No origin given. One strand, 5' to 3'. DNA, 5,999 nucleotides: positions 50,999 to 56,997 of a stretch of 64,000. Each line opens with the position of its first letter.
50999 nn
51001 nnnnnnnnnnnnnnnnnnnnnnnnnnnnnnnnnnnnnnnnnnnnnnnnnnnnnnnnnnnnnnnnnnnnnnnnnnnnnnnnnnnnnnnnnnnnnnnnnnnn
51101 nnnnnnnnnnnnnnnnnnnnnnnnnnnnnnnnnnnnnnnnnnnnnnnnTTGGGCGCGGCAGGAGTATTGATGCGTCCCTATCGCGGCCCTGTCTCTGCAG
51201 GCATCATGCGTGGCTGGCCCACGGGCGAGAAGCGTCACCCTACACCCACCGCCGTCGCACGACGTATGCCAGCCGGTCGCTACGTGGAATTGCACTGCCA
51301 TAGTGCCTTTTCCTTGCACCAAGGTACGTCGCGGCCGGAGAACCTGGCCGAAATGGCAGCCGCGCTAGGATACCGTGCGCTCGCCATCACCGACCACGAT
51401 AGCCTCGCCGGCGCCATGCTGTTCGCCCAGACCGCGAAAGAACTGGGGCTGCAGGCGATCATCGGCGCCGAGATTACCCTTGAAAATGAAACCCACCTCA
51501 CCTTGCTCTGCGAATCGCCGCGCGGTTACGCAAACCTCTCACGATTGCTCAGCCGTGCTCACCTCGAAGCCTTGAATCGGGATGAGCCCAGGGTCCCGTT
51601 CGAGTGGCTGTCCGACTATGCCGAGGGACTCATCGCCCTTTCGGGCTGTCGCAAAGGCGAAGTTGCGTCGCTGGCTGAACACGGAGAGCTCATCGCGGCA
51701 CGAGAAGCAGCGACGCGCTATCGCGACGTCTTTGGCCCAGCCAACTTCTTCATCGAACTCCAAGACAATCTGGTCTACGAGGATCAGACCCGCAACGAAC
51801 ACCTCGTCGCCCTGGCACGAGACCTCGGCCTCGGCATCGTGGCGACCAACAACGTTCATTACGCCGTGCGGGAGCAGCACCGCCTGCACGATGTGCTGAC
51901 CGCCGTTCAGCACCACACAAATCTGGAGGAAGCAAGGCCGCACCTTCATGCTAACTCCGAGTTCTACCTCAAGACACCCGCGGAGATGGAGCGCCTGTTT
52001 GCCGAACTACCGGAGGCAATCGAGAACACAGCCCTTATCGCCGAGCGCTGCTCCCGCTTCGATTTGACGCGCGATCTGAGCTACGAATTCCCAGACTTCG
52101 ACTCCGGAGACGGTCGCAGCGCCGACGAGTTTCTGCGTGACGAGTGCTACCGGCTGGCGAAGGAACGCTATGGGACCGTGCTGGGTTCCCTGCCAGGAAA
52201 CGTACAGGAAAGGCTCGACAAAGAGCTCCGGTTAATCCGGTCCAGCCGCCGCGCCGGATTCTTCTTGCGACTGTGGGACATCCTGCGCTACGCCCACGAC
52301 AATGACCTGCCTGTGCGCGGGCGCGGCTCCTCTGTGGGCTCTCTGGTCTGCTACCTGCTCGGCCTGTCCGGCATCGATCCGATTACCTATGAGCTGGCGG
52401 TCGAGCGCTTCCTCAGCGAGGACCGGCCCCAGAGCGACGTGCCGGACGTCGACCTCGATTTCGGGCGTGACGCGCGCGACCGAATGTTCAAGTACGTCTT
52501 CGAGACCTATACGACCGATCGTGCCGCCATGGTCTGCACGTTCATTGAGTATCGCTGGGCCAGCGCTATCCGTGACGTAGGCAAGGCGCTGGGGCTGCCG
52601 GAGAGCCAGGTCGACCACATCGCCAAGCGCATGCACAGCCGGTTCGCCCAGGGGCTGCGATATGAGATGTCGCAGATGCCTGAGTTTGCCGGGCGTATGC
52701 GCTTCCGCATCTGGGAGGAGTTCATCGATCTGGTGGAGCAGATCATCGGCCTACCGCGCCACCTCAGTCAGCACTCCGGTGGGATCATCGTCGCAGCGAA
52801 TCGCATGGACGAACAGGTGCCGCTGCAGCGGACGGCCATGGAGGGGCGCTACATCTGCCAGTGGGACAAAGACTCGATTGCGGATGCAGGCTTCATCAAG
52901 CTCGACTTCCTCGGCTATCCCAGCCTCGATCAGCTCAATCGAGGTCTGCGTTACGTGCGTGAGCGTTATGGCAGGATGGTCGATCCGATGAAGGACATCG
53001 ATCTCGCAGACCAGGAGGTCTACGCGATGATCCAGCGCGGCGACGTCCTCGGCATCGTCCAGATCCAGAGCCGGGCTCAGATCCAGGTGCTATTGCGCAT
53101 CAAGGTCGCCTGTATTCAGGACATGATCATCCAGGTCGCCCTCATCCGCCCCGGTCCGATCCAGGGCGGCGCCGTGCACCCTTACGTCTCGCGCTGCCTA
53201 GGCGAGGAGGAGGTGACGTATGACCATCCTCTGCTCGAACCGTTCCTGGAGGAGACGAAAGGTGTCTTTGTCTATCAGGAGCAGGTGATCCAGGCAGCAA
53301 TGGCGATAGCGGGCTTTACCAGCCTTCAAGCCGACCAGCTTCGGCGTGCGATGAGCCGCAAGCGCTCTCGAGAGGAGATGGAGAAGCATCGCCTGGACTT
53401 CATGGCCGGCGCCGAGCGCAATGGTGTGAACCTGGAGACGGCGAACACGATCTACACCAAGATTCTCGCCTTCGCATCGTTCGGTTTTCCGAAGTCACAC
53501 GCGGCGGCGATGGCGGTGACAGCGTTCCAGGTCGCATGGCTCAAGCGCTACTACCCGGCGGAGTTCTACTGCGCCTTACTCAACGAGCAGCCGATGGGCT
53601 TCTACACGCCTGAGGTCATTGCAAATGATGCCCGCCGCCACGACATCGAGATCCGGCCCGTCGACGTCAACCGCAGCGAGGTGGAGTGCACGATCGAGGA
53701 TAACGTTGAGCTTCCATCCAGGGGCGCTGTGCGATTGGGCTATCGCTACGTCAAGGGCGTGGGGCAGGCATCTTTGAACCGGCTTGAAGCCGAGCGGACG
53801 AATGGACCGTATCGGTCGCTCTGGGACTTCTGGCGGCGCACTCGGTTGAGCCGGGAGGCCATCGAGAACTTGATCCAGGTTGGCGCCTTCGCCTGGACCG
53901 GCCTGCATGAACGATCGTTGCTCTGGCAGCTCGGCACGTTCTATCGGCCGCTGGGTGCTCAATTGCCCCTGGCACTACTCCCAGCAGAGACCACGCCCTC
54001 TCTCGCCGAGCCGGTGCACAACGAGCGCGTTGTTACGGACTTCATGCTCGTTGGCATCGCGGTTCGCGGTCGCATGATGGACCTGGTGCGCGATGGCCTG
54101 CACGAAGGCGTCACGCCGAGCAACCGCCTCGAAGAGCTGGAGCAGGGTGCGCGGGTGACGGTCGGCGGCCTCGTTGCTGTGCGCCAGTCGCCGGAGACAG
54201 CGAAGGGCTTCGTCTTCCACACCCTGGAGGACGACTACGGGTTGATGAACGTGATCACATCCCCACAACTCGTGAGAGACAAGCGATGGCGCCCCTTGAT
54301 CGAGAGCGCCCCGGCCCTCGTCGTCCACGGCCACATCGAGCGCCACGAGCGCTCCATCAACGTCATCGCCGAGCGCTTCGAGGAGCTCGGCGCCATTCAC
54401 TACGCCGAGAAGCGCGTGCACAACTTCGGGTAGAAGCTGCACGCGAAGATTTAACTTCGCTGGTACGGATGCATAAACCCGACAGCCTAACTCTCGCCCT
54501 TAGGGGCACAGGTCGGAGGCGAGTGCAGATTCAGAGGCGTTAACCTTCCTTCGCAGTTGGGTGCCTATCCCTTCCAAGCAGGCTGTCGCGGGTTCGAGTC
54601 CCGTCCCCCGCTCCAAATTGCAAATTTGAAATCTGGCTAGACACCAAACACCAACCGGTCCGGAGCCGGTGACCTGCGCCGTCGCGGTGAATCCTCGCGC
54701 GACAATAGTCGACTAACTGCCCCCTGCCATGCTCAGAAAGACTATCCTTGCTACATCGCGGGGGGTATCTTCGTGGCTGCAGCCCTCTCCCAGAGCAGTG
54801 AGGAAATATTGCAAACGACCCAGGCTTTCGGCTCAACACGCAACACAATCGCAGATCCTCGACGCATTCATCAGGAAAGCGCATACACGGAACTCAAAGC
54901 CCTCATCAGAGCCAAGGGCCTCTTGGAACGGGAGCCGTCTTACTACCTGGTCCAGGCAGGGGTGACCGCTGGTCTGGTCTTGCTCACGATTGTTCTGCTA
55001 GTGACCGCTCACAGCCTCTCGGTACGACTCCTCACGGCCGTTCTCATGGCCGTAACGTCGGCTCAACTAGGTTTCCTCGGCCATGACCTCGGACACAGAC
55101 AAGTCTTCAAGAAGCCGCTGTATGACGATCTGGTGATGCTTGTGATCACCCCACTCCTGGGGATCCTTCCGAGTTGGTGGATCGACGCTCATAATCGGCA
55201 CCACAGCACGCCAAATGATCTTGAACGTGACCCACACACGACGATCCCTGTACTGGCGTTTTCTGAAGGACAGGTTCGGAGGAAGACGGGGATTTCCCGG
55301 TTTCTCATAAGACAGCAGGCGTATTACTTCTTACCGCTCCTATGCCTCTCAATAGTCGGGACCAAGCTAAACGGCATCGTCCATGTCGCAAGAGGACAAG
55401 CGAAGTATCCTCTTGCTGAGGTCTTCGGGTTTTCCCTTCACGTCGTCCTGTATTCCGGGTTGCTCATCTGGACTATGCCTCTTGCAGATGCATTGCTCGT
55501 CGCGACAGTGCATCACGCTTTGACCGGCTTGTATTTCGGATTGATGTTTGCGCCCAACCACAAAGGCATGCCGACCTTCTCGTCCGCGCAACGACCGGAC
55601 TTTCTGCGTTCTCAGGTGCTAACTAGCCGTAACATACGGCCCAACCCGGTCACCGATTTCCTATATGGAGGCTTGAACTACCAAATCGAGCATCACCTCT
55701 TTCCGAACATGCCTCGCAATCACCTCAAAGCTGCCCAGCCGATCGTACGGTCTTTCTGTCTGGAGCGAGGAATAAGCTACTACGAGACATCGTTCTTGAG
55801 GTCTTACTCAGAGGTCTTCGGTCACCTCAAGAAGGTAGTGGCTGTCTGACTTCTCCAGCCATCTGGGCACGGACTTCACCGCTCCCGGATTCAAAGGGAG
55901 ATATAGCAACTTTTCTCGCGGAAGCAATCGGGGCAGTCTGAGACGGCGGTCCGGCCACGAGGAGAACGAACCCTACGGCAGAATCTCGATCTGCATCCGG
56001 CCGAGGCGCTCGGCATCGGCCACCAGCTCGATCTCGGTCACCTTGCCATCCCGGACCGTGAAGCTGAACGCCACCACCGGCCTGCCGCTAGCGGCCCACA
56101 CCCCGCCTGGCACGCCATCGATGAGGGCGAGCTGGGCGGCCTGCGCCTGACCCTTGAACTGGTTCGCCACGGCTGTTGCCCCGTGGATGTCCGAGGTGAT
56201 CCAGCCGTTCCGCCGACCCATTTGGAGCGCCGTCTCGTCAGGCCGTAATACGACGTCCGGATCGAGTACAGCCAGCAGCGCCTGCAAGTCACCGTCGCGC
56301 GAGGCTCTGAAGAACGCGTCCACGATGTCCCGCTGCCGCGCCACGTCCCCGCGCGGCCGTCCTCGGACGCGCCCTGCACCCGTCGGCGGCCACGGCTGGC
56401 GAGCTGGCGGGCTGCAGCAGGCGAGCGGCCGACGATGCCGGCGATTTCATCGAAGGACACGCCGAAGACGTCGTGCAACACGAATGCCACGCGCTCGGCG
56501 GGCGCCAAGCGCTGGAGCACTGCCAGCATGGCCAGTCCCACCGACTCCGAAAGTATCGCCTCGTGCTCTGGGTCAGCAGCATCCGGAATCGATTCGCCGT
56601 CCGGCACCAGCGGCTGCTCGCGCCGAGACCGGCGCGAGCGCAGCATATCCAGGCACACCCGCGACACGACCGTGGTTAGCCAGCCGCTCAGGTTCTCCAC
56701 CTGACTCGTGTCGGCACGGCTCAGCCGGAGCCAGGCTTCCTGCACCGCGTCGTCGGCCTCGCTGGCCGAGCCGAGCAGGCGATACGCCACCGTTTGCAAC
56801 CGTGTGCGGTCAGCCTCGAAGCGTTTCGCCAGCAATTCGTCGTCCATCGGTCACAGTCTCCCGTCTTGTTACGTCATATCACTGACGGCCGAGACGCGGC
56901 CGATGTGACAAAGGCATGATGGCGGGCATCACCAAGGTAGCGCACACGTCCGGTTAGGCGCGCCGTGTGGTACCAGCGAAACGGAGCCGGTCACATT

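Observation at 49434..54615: imuB-dnaE2 mutasome cassette bracketed by tRNA-Gly and a 46-nt direct repeat of its 3' end, without integrase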

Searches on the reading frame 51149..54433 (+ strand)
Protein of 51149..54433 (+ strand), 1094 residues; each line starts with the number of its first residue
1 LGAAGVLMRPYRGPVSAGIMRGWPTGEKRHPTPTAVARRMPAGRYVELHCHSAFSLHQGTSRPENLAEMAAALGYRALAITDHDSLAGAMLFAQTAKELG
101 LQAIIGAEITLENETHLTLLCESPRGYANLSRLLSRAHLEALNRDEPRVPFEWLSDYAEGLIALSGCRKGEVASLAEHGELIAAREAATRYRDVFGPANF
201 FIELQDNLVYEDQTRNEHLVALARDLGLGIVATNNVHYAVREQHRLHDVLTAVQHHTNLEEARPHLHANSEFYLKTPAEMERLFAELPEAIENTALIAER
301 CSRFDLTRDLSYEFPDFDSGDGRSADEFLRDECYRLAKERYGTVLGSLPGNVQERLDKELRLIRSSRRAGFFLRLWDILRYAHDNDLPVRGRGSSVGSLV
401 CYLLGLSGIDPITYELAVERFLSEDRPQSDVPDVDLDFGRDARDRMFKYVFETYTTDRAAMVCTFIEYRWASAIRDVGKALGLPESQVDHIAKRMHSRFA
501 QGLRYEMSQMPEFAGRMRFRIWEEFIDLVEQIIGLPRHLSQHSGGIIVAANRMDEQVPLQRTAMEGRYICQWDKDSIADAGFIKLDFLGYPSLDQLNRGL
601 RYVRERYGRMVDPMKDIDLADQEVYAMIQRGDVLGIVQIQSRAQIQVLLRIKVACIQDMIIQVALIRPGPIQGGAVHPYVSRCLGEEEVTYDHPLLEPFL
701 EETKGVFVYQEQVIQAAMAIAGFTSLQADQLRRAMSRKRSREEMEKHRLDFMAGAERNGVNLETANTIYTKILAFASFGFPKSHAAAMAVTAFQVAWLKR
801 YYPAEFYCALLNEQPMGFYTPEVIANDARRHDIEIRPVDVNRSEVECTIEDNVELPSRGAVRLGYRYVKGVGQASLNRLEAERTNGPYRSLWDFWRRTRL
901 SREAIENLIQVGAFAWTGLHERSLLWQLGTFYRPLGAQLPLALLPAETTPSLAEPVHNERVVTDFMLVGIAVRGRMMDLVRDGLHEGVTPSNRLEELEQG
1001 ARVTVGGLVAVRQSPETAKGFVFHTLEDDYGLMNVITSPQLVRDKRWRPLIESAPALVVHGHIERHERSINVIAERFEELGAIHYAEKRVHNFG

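Call 7: search_protein_families(library=pfam, proteins=[window:51149-54433:+], max_evalue=0.01)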
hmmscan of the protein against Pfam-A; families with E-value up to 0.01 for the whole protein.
window:51149-54433:+ (1094 aa): 5 families
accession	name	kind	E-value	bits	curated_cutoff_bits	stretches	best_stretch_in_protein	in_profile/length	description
PF07733.18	DNA_pol3_alpha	-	1.1e-68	232.1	23.9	1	328-589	2-260/260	Bacterial DNA polymerase III alpha NTPase domain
PF17657.6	DNA_pol3_finger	-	4.4e-49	166.4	22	1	593-759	2-166/166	Bacterial DNA polymerase III alpha subunit finger domain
PF02811.25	PHP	-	1.4e-42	146.3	26.4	1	47-206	1-163/164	PHP domain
PF14579.12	HHH_6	-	5.8e-24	84.6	25.6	1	833-923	2-89/90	Helix-hairpin-helix motif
PF01336.31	tRNA_anti-codon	-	0.00051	20.4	27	1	1003-1080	1-75/75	OB-fold nucleic acid binding domain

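Call 13: search_protein_families(library=ncbifam, proteins=[window:51170-54433:+], max_evalue=1)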
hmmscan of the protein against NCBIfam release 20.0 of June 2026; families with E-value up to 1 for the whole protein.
window:51170-54433:+ (1087 aa): 21 families
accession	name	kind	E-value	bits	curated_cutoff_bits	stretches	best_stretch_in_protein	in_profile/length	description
NF004225.0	PRK05672.1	subfamily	1.4e-303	1010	939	1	37-1075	5-1034/1047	error-prone DNA polymerase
NF004226.0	PRK05673.1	equivalog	2.5e-232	774.1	1002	1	37-1074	5-1063/1146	DNA polymerase III subunit alpha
NF005298.0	PRK06826.1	equivalog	1.7e-222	741.4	1260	2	37-918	4-890/1151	DNA polymerase III subunit alpha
TIGR00594.1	polc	superfamily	8e-221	735.9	434.35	1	38-923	1-894/1022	DNA polymerase III subunit alpha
NF005377.0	PRK06920.1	equivalog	1.1e-167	559.8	1806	1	37-1080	2-1031/1108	DNA polymerase III subunit alpha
NF005617.0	PRK07374.1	equivalog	4.5e-158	528.3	1653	1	38-908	3-891/1170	DNA polymerase III subunit alpha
NF007079.0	PRK09532.1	equivalog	7.4e-126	421.5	1525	1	38-807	3-808/876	DNA polymerase III subunit alpha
NF005582.0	PRK07279.1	equivalog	3.7e-125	419.2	1279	2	222-910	149-804/1033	DNA polymerase III subunit alpha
NF005516.0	PRK07135.1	equivalog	1.1e-124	417.8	1084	2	278-912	189-814/974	DNA polymerase III DnaE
NF004550.0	PRK05898.1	equivalog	5e-117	392.4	1182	2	223-921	137-820/971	DNA polymerase III subunit alpha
NF001688.0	PRK00448.1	equivalog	9.2e-50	169.3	873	4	107-405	614-913/1445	PolC-type DNA polymerase III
TIGR01405.1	polC_Gram_pos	equivalog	7.3e-44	149.8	1043.45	5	108-406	381-679/1211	DNA polymerase III subunit alpha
NF005616.0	PRK07373.1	equivalog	9.2e-17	60.7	646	1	768-908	33-170/449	DNA polymerase III subunit alpha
NF041577.1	nside_bi_sphtase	equivalog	1.9e-11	43.7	400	1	39-108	4-71/276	3',5'-nucleoside bisphosphate phosphatase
NF038032.1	CehA_McbA_metalo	domain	4e-06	26.5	80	1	39-113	5-77/315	CehA/McbA family metallohydrolase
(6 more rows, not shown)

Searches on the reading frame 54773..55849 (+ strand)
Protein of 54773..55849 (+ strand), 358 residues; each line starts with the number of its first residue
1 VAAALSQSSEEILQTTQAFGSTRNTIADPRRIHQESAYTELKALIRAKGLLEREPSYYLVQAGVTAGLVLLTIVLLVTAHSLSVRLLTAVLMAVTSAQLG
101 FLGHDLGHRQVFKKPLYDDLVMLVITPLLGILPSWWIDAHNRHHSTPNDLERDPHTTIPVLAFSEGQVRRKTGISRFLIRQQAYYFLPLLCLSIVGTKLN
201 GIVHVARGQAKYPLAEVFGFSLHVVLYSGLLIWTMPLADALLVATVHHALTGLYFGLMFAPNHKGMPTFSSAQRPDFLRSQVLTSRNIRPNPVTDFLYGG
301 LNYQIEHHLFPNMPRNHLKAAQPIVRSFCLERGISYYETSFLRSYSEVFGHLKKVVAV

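Call 7: search_protein_families(library=pfam, proteins=[window:54773-55849:+], max_evalue=0.01)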
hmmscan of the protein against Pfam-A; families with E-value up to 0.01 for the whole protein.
window:54773-55849:+ (358 aa): 1 family
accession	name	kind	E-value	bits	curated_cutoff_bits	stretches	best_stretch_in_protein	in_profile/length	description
PF00487.30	FA_desaturase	-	7.1e-34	118.1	29.7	1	87-339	7-252/253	Fatty acid desaturase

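Call 76: find_homologous_proteins(query=window:54773-55846:+, max_evalue=1e-30)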
Query window:54773-55846:+ (358 aa): 7993 proteins with E <= 1e-30 among 8000 candidates; the best 120 are listed.
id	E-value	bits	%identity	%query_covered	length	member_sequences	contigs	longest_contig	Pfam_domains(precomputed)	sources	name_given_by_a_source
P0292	1.2e-228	776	100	97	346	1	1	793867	PF00487.31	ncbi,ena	-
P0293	1.9e-129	450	64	86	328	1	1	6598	PF00487.31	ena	-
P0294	2.8e-126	439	59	91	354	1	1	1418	PF00487.31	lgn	-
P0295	3.7e-114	400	67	74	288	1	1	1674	PF00487.31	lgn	-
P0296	2.7e-107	377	53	91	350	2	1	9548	PF00487.31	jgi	jgi:fatty acid desaturase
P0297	2.3e-102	361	52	90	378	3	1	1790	PF00487.31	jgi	-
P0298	3.7e-102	360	53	87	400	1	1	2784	PF00487.31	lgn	-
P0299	1.1e-101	359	48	97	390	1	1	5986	PF00487.31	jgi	jgi:fatty acid desaturase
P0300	1.3e-101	358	48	93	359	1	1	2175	PF00487.31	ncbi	-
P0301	1.4e-101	358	54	90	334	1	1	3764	PF00487.31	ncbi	-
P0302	3.9e-100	353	51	87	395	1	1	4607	PF00487.31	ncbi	-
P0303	1.1e-99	352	50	91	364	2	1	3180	PF00487.31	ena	-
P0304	2.6e-99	351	50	91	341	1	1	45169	PF00487.31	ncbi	-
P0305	3.0e-99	351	65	65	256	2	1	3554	PF00487.31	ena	-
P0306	6.6e-99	349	47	98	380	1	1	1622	PF00487.31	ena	-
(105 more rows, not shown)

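Call 77: find_encoding_contigs(protein=P0292, flank=10000, max_places=3)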
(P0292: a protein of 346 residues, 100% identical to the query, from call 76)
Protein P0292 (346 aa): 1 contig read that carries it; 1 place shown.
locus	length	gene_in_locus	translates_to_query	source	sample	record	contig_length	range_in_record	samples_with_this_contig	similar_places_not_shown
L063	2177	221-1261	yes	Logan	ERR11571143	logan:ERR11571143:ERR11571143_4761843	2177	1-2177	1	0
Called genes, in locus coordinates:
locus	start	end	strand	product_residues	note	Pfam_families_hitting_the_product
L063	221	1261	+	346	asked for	PF00487:FA_desaturase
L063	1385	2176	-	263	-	?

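Call 79: list_cluster_members(proteins=[P0292, P0001, P0017, P0049, P0077, P0112, P0113])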
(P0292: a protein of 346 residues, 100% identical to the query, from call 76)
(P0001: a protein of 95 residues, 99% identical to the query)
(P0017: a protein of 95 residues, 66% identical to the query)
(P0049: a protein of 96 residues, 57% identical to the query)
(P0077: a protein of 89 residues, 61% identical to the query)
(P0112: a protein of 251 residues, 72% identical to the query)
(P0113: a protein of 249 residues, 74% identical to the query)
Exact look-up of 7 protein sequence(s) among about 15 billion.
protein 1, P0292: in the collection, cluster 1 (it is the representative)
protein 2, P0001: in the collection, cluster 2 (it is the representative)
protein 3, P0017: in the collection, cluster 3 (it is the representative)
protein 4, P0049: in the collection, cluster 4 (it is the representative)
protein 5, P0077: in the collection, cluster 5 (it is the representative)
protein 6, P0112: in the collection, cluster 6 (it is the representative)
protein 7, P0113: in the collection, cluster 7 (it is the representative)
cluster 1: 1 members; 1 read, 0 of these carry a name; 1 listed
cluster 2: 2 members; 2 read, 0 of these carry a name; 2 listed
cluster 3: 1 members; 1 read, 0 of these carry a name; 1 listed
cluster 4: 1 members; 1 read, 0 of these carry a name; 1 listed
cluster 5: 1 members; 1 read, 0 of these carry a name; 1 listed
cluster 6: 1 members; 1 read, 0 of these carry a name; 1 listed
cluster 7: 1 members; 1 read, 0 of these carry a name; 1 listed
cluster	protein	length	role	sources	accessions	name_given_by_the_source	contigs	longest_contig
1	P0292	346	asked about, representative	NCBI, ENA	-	-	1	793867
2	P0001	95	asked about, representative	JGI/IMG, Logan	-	-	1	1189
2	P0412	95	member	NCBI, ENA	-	-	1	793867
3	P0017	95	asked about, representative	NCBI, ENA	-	-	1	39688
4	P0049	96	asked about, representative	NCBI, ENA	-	-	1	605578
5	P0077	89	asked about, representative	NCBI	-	-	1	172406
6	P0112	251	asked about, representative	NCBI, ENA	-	-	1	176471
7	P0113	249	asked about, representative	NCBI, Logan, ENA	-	-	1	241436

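Call 80: find_encoding_contigs(protein=P0412, flank=10000, max_places=6)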
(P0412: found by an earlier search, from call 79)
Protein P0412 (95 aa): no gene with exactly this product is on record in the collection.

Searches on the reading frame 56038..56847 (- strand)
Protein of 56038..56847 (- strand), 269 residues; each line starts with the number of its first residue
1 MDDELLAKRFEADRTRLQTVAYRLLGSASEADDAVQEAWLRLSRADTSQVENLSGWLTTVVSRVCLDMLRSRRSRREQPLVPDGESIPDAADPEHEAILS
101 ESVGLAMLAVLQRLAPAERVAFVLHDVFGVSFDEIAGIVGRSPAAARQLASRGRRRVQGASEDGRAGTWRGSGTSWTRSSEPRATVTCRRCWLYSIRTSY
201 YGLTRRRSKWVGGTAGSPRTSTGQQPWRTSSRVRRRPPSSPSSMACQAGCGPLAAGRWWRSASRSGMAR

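Call 7: search_protein_families(library=pfam, proteins=[window:56038-56847:-], max_evalue=0.01)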
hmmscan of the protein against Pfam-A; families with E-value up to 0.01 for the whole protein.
window:56038-56847:- (269 aa): 4 families
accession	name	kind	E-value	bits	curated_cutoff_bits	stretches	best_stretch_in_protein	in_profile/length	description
PF04542.20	Sigma70_r2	-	4e-14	52.6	24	1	11-74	3-70/71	Sigma-70 region 2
PF08281.18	Sigma70_r4_2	-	3.6e-12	46.2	25.7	1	106-156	3-53/54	Sigma-70, region 4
PF04545.22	Sigma70_r4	-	0.0031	17.4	24.1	1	110-157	1-48/50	Sigma-70, region 4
PF22233.2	PhyR_sigma-like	-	0.0048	17.1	27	1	111-151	1-41/50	Response regulator PhyR, sigma-like domain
